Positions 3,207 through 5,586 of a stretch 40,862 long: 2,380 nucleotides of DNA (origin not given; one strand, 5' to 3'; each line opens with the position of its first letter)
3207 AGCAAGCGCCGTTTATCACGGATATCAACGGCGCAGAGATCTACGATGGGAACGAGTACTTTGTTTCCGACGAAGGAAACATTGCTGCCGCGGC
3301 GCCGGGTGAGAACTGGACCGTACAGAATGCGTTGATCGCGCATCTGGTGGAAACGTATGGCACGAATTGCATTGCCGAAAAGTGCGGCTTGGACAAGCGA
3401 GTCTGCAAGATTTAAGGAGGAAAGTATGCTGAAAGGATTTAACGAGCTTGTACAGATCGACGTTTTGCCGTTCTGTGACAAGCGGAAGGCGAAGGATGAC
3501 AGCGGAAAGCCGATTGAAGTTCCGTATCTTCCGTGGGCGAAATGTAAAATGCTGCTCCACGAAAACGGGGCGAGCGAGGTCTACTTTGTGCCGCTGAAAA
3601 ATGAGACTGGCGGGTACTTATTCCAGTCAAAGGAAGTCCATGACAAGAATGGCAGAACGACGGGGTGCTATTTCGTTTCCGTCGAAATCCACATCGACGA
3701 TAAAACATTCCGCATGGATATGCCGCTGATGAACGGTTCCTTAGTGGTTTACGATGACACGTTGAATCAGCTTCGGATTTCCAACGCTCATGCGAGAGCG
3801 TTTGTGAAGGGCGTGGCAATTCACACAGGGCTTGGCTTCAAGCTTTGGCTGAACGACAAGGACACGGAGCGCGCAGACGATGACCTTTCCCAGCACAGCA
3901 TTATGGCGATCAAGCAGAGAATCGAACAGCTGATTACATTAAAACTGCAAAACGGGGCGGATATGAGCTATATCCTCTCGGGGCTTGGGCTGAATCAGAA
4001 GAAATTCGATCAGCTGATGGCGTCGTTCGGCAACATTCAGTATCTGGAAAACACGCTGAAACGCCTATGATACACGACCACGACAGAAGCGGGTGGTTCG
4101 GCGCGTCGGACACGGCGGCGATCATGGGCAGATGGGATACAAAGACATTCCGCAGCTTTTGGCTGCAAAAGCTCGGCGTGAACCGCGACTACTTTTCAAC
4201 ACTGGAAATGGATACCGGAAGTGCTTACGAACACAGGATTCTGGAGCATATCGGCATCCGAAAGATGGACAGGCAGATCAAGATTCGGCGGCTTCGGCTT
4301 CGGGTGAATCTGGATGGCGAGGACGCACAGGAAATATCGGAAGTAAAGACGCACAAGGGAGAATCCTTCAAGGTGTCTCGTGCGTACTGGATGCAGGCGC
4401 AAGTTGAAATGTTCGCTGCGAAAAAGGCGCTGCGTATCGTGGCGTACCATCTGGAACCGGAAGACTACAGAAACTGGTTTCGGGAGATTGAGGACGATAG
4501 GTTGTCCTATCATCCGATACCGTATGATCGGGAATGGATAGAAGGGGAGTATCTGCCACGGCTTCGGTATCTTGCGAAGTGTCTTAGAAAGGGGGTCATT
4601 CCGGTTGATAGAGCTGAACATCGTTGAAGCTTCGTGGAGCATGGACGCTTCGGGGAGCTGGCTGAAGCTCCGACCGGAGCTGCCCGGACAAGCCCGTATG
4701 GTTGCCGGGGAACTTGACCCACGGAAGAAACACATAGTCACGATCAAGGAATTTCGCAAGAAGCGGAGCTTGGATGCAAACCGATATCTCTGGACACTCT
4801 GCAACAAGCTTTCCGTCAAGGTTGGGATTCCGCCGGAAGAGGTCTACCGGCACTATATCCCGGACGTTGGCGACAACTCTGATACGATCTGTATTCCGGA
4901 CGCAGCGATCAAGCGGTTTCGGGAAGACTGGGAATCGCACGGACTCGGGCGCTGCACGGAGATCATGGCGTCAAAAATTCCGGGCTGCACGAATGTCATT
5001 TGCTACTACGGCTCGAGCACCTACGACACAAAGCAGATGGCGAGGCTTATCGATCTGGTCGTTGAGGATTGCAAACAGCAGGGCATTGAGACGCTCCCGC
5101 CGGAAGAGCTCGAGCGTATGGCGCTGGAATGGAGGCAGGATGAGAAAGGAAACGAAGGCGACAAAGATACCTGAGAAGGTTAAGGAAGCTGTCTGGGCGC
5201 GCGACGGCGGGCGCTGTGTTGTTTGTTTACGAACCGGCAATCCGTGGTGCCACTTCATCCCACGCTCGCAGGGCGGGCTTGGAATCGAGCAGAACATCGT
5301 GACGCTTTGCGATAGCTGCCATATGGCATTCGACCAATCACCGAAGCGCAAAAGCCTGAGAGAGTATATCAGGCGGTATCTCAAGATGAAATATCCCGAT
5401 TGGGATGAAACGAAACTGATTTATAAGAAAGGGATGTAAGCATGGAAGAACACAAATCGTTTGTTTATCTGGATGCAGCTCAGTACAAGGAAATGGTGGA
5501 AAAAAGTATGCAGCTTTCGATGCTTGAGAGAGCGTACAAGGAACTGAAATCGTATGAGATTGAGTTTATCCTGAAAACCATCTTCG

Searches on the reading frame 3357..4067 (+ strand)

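Call 58: search_protein_families(library=phrogs, max_evalue=0.001, proteins=[window:3357-4067:+])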
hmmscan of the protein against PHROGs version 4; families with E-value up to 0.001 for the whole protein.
window:3357-4067:+ (237 aa): 2 families
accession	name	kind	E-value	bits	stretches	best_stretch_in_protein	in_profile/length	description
phrog_659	-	DNA, RNA and nucleotide metabolism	4.1e-11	43.9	1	27-211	6-169/205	Sak-like ssDNA annealing protein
phrog_8492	-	DNA, RNA and nucleotide metabolism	1.8e-06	28.7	1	27-164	22-150/269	Sak-like ssDNA annealing protein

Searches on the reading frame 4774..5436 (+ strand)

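Call 58: search_protein_families(library=phrogs, max_evalue=0.001, proteins=[window:4774-5436:+])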
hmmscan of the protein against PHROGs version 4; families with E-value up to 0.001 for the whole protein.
window:4774-5436:+ (221 aa): 13 families
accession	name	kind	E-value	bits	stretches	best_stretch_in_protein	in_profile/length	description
phrog_7370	-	DNA, RNA and nucleotide metabolism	1.5e-16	61.5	1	122-195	18-92/115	HNH endonuclease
phrog_740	-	DNA, RNA and nucleotide metabolism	8e-11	42.5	1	122-193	15-91/332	HNH endonuclease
phrog_589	-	DNA, RNA and nucleotide metabolism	6.8e-08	33.5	1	80-194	42-146/179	HNH endonuclease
phrog_144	-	DNA, RNA and nucleotide metabolism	1.1e-07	32.6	1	121-208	60-154/175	HNH endonuclease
phrog_7785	-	DNA, RNA and nucleotide metabolism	1.8e-07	32.3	1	110-201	34-128/147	HNH endonuclease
phrog_6050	-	DNA, RNA and nucleotide metabolism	5.3e-07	29.8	1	128-196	294-365/402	HNH endonuclease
phrog_1271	-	DNA, RNA and nucleotide metabolism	2.6e-05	24.8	1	113-194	247-323/361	HNH endonuclease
phrog_333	-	DNA, RNA and nucleotide metabolism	5.2e-05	24.4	1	117-184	7-76/138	HNH endonuclease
phrog_119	-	DNA, RNA and nucleotide metabolism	7.4e-05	22.7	1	123-197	182-265/443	HNH endonuclease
phrog_2214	-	DNA, RNA and nucleotide metabolism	0.00022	21.5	1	126-185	174-235/429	HNH endonuclease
phrog_8446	-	DNA, RNA and nucleotide metabolism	0.00035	21.3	1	113-193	111-202/211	HNH endonuclease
phrog_8048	-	DNA, RNA and nucleotide metabolism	0.00054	20.2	1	126-188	157-227/273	HNH endonuclease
phrog_22514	-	DNA, RNA and nucleotide metabolism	0.00087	20.5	0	108-210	30-129/187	HNH endonuclease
